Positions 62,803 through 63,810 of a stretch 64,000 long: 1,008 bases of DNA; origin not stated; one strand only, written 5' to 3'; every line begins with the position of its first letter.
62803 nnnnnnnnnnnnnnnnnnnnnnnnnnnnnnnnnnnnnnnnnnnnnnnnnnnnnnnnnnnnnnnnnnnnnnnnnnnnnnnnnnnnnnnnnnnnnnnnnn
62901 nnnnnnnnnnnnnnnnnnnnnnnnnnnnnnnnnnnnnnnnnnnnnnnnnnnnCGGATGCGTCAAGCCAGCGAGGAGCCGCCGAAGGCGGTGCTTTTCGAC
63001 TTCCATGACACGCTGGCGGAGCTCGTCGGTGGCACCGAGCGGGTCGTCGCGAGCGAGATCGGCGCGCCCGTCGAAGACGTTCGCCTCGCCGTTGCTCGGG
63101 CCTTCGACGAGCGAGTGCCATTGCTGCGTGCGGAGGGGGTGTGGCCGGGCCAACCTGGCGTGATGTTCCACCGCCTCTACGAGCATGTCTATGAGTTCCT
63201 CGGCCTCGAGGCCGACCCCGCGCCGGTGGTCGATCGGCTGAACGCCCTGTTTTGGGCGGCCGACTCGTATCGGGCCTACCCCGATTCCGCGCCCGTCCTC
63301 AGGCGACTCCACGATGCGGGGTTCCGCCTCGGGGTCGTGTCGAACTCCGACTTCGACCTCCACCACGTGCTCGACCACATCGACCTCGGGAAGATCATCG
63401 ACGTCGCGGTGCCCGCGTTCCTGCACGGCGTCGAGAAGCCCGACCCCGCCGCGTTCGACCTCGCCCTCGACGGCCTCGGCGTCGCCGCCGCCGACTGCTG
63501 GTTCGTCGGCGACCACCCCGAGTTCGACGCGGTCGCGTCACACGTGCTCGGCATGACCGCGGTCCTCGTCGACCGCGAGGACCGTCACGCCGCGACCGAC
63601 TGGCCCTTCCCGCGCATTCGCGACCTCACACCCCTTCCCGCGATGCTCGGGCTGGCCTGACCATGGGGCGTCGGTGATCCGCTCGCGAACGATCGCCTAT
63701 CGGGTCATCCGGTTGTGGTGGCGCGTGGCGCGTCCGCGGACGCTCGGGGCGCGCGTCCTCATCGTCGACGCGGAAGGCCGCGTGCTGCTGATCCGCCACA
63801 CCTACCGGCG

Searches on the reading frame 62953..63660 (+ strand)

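Call 82: search_protein_families(library=pfam, proteins=[window:62953-63660:+], max_evalue=0.0001)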
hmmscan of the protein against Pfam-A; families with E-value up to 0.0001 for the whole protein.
window:62953-63660:+ (235 aa): 3 families
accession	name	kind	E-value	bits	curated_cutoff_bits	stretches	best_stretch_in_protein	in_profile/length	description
PF00702.32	Hydrolase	-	1.9e-21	77.8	26.4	1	11-195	2-186/191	haloacid dehalogenase-like hydrolase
PF13419.12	HAD_2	-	6.3e-13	49.7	23.8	1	104-206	76-178/178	Haloacid dehalogenase-like hydrolase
PF13242.12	Hydrolase_like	-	4e-09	36.7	22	1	161-210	3-52/75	HAD-hyrolase-like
